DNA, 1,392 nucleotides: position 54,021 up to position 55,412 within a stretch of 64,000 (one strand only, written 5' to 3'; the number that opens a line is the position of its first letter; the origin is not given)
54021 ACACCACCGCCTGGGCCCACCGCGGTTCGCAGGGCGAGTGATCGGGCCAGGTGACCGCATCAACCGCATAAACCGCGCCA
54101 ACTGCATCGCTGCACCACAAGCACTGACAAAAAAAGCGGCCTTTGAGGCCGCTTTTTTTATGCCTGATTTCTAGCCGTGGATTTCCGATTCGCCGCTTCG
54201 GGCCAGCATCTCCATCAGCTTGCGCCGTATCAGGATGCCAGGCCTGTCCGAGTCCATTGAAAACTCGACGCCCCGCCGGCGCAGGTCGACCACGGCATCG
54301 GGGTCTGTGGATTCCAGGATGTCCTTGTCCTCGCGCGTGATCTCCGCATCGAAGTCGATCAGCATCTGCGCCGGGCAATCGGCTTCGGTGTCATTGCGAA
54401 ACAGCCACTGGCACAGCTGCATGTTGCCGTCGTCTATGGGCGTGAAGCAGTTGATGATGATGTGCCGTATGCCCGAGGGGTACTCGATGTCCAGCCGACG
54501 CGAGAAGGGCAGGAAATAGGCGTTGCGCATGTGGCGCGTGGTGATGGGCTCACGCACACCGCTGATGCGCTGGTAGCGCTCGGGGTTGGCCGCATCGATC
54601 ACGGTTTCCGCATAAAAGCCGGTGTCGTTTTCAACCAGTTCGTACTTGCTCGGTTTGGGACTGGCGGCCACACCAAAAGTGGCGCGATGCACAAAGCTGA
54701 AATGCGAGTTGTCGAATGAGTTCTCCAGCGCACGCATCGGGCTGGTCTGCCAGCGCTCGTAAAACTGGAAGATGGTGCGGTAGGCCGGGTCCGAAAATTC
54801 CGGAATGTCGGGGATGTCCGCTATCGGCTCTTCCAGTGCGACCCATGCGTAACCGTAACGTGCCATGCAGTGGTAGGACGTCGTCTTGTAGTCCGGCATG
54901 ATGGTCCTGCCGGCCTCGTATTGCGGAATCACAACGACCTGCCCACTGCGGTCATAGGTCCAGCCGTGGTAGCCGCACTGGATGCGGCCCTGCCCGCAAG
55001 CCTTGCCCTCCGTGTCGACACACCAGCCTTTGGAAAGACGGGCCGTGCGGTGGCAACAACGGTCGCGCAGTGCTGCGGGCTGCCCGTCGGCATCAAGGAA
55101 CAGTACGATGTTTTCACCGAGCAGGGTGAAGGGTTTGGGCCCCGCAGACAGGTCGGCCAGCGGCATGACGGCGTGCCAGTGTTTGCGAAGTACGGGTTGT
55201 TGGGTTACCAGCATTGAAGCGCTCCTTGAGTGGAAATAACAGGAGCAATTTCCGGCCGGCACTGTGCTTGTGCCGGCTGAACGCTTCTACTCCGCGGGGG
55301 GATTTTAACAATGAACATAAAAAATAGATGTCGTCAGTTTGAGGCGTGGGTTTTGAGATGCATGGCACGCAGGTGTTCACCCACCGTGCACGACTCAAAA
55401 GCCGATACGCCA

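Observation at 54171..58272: Riboswitch-gated Rieske oxygenase + 2OG-Fe(II) oxygenase + orphan NMT1 binding protein + CDA-fold deaminase: candidate uncharacterised purine oxidation/modification module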

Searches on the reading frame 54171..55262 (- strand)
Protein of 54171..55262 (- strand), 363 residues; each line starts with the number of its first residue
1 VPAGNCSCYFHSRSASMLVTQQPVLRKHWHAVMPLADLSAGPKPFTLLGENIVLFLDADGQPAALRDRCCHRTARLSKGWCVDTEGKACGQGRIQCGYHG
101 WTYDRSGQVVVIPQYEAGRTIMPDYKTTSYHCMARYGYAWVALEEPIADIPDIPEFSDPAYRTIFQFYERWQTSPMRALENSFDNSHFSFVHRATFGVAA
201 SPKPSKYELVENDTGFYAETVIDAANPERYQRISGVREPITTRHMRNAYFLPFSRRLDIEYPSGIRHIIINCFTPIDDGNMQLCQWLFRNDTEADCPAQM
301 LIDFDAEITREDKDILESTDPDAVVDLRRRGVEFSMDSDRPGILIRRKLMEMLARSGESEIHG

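Call 3: search_protein_families(library=pfam, proteins=[window:54171-55262:-])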
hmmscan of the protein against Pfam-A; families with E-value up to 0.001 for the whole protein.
window:54171-55262:- (363 aa): 3 families
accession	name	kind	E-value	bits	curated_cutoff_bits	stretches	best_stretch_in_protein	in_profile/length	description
PF19112.6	VanA_C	-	4.6e-19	69.8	23.5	1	171-354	1-192/193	Vanillate O-demethylase oxygenase C-terminal domain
PF00355.32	Rieske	-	1e-18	67.4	20.3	1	28-117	1-83/88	Rieske [2Fe-2S] domain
PF19298.5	KshA_C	-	6.5e-05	23.5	23.3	1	145-290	9-146/207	3-Ketosteroid 9alpha-hydroxylase C-terminal domain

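Call 4: search_protein_families(library=ncbifam, proteins=[window:54171-55262:-])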
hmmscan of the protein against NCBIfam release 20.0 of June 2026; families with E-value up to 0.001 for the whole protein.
window:54171-55262:- (363 aa): 4 families
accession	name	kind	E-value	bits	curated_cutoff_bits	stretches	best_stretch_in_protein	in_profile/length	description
NF052579.1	BetMthstMoxSdmAMthl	equivalog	2.6e-15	56.3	600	1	46-193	36-179/351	4beta-methylsterol monooxygenase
NF058607.1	GlBtMonoOxGbcA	equivalog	7.9e-07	27.8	670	1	48-152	76-174/420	glycine betaine monooxygenase oxygenase subunit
NF041684.1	ant_diox_AndAc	equivalog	2.3e-05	23.1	750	1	49-123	68-138/418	anthranilate 1,2-dioxygenase large subunit AndAc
NF042946.1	3PPDioc_HcaE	equivalog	5.2e-05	22.4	830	1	46-115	57-120/450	3-phenylpropionate/cinnamic acid dioxygenase subunit alpha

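Call 12: search_solved_structures(query=window:54171-55214:-, max_evalue=0.001)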
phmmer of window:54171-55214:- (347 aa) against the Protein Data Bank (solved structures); distinct sequences matched with E-value up to 0.001: 28.
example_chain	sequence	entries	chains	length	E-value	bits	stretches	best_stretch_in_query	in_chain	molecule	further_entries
6wn3_A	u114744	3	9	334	7.9e-30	107.1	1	4-335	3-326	SxtT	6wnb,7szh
6wnc_A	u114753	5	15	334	3.2e-29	105.1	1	4-335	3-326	SxtDIOX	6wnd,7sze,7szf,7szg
6icp_A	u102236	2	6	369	1.1e-27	100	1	6-335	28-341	Methylxanthine N1-demethylase NdmA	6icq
6ick_A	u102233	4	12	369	1.2e-27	100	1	6-335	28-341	Methylxanthine N1-demethylase NdmA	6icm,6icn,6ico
6icl_A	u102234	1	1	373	1.5e-27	99.6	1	5-307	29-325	Methylxanthine N3-demethylase NdmB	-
3gb4_A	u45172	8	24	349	7.8e-15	57.8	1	9-187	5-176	DdmC | Dicamba O-demethylase, oxygenase component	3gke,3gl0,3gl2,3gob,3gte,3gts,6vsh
7qwt_A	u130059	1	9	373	8e-12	47.9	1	10-199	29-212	Rieske (2Fe-2S) domain protein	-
7fhr_A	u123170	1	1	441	2.2e-11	46.5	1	8-219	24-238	Putative Phthalate 4,5-dioxygenase, subunit alpha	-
9ina_A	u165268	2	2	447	2.6e-11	46.2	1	8-179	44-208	Rieske (2Fe-2S) domain protein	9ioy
3gkq_A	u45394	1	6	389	4.2e-11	45.5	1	9-179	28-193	Terminal oxygenase component of carbazole 1,9a-dioxygenase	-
3gcf_A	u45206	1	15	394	6.6e-11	44.9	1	11-191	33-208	Terminal oxygenase component of carbazole 1,9a-dioxygenase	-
4nb9_A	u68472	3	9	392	4e-10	42.3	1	9-179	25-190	Terminal oxygenase component of carbazole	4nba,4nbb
4nb8_A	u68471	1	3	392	4e-10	42.3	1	9-179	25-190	Terminal oxygenase component of carbazole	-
1ww9_A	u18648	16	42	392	4e-10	42.3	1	9-179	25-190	terminal oxygenase component of carbazole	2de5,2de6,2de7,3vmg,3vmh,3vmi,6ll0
4nbg_A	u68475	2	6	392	4e-10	42.3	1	9-179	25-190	Terminal oxygenase component of carbazole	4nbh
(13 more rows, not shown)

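Call 21: find_homologous_proteins(query=window:54171-55214:-, max_evalue=1e-20)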
Query window:54171-55214:- (347 aa): 2513 proteins with E <= 1e-20 among 5499 candidates; the best 120 are listed.
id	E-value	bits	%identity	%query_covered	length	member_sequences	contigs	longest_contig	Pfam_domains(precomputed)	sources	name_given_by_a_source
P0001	7.7e-243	823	100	100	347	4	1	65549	PF00355.33,PF19112.7,PF19298.6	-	-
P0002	5.1e-217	738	88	100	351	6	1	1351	PF00355.33,PF19112.7,PF19298.6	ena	-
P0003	6.5e-217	737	89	100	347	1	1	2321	PF00355.33,PF19112.7,PF19298.6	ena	-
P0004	7.1e-217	737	88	100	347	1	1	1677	PF00355.33,PF19112.7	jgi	jgi:phenylpropionate dioxygenase-like ring-hydroxylating dioxygenase large terminal subunit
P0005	7.3e-217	737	88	100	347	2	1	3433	PF00355.33,PF19112.7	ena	-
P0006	1.3e-216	736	88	100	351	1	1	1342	PF00355.33,PF19112.7,PF19298.6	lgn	-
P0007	1.3e-215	733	87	100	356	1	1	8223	PF00355.33,PF19112.7,PF19298.6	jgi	jgi:phenylpropionate dioxygenase-like ring-hydroxylating dioxygenase large terminal subunit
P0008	2.4e-215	732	88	100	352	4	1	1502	PF00355.33,PF19112.7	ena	-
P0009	2.5e-215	732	88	100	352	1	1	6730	PF00355.33,PF19112.7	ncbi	-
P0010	3.9e-215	732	88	100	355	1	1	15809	PF00355.33,PF19112.7,PF19298.6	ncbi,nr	ncbi:MAG: aromatic ring-hydroxylating dioxygenase subunit alpha [Polaromonas sp.]|nr:aromatic ring-h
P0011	8.4e-215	730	87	100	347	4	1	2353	PF00355.33,PF19112.7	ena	-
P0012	1.4e-214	730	87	100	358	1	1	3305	PF00355.33,PF19112.7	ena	-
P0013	2.2e-214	729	87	100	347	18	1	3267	PF00355.33,PF19112.7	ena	-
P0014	3.0e-214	729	87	100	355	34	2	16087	PF00355.33,PF19112.7,PF19298.6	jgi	jgi:phenylpropionate dioxygenase-like ring-hydroxylating dioxygenase large terminal subunit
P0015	3.3e-214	728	86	100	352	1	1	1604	PF00355.33,PF19112.7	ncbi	-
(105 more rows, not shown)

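Call 25: find_related_loci(query=A1, collection=genome_contigs, flank=10000)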
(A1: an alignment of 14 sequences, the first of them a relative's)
Query A1 (347 aa) in genome_contigs; peptide patterns used: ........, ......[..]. (x = any residue, [..] = any of these).
600 stretches matched a pattern (row limit reached: there are more); 516 encode a relative of the query (tblastn E <= 1e-3); the best 80 are kept; 80 distinct loci.
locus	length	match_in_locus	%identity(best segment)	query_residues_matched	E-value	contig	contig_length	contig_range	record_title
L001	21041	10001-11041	88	1-347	0e+0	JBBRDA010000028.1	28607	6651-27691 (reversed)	MAG: Burkholderiales bacterium isolate Co_metawrap_2430 Cmw_2430_k141_22032357_length_28607_cov_9.0000, whole genome sho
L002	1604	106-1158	86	1-346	0e+0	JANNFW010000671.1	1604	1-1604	MAG: Rhodoferax sp. isolate OTE_75_metabat_259 OTE_75_k141_951423, whole genome shotgun sequence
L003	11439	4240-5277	86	1-346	0e+0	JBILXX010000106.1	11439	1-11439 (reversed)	MAG: Polaromonas sp. isolate ME2018-11-08GD_3300042901_group8_bin35 Rohwer_bin2203_scaffold_3516_c1, whole genome shotgu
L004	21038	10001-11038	86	1-346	0e+0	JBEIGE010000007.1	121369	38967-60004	MAG: Hylemonella sp. isolate Sample-102-S76-bin-120 Sample_102_S76-bin_120-k141_923642, whole genome shotgun sequence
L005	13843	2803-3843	85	1-347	0e+0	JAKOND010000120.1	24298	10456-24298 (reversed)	MAG: Burkholderiaceae bacterium isolate M21 k127_10265595_M_bin.21, whole genome shotgun sequence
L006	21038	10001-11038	86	1-346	0e+0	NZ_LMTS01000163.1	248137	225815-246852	Variovorax sp. WDL1 contig_221, whole genome shotgun sequence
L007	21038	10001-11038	86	1-346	0e+0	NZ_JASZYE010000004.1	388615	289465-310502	Variovorax flavidus strain J2P1-59 L60707_4, whole genome shotgun sequence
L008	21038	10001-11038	86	1-346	0e+0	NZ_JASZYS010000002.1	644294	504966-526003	Variovorax davisae strain J22P271 L64593_2, whole genome shotgun sequence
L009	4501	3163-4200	86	1-346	0e+0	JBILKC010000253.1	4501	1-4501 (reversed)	MAG: Hylemonella sp. isolate ME2017-06-24_3300042306_group7_bin36 Rohwer_bin2106_scaffold_12291_c1, whole genome shotgun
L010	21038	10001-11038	86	1-346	0e+0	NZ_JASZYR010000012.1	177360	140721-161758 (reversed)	Variovorax sp. J22P240 L64577_12, whole genome shotgun sequence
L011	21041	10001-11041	85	1-347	0e+0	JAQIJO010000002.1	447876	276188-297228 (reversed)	MAG: Xylophilus ampelinus isolate bin23 tig00000322, whole genome shotgun sequence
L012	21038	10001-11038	85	1-346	0e+0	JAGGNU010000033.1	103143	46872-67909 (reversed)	Variovorax paradoxus strain ISL-3 ISL3_34, whole genome shotgun sequence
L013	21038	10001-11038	85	1-346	0e+0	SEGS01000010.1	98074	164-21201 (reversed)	MAG: Variovorax sp. isolate PMG_217 scaffold_645, whole genome shotgun sequence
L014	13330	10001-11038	85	1-346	0e+0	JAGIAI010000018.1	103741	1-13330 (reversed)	MAG: Variovorax sp. isolate BIN18 scaffold18_cov0, whole genome shotgun sequence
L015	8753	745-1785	85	1-347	0e+0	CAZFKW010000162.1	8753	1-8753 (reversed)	MAG TPA_asm: uncultured Ramlibacter sp. isolate binchicken_co179_99 genome assembly, contig: NODE_14309_length_8753_cov_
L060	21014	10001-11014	79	1-346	0e+0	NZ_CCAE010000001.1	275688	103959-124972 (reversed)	Hydrogenophaga intermedia strain S1, whole genome shotgun sequence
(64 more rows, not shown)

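Call 45: search_solved_structures(query=window:54171-55214:-, max_evalue=1e-20, show_alignments=5)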
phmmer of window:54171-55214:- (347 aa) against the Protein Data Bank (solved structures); distinct sequences matched with E-value up to 1e-20: 5.
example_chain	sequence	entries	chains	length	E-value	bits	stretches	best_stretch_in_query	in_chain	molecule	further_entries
6wn3_A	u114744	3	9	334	7.9e-30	107.1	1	4-335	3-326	SxtT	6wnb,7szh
6wnc_A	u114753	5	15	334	3.2e-29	105.1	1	4-335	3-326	SxtDIOX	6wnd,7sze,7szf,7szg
6icp_A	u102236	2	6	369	1.1e-27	100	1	6-335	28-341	Methylxanthine N1-demethylase NdmA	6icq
6ick_A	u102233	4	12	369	1.2e-27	100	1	6-335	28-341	Methylxanthine N1-demethylase NdmA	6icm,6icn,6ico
6icl_A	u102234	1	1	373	1.5e-27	99.6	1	5-307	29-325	Methylxanthine N3-demethylase NdmB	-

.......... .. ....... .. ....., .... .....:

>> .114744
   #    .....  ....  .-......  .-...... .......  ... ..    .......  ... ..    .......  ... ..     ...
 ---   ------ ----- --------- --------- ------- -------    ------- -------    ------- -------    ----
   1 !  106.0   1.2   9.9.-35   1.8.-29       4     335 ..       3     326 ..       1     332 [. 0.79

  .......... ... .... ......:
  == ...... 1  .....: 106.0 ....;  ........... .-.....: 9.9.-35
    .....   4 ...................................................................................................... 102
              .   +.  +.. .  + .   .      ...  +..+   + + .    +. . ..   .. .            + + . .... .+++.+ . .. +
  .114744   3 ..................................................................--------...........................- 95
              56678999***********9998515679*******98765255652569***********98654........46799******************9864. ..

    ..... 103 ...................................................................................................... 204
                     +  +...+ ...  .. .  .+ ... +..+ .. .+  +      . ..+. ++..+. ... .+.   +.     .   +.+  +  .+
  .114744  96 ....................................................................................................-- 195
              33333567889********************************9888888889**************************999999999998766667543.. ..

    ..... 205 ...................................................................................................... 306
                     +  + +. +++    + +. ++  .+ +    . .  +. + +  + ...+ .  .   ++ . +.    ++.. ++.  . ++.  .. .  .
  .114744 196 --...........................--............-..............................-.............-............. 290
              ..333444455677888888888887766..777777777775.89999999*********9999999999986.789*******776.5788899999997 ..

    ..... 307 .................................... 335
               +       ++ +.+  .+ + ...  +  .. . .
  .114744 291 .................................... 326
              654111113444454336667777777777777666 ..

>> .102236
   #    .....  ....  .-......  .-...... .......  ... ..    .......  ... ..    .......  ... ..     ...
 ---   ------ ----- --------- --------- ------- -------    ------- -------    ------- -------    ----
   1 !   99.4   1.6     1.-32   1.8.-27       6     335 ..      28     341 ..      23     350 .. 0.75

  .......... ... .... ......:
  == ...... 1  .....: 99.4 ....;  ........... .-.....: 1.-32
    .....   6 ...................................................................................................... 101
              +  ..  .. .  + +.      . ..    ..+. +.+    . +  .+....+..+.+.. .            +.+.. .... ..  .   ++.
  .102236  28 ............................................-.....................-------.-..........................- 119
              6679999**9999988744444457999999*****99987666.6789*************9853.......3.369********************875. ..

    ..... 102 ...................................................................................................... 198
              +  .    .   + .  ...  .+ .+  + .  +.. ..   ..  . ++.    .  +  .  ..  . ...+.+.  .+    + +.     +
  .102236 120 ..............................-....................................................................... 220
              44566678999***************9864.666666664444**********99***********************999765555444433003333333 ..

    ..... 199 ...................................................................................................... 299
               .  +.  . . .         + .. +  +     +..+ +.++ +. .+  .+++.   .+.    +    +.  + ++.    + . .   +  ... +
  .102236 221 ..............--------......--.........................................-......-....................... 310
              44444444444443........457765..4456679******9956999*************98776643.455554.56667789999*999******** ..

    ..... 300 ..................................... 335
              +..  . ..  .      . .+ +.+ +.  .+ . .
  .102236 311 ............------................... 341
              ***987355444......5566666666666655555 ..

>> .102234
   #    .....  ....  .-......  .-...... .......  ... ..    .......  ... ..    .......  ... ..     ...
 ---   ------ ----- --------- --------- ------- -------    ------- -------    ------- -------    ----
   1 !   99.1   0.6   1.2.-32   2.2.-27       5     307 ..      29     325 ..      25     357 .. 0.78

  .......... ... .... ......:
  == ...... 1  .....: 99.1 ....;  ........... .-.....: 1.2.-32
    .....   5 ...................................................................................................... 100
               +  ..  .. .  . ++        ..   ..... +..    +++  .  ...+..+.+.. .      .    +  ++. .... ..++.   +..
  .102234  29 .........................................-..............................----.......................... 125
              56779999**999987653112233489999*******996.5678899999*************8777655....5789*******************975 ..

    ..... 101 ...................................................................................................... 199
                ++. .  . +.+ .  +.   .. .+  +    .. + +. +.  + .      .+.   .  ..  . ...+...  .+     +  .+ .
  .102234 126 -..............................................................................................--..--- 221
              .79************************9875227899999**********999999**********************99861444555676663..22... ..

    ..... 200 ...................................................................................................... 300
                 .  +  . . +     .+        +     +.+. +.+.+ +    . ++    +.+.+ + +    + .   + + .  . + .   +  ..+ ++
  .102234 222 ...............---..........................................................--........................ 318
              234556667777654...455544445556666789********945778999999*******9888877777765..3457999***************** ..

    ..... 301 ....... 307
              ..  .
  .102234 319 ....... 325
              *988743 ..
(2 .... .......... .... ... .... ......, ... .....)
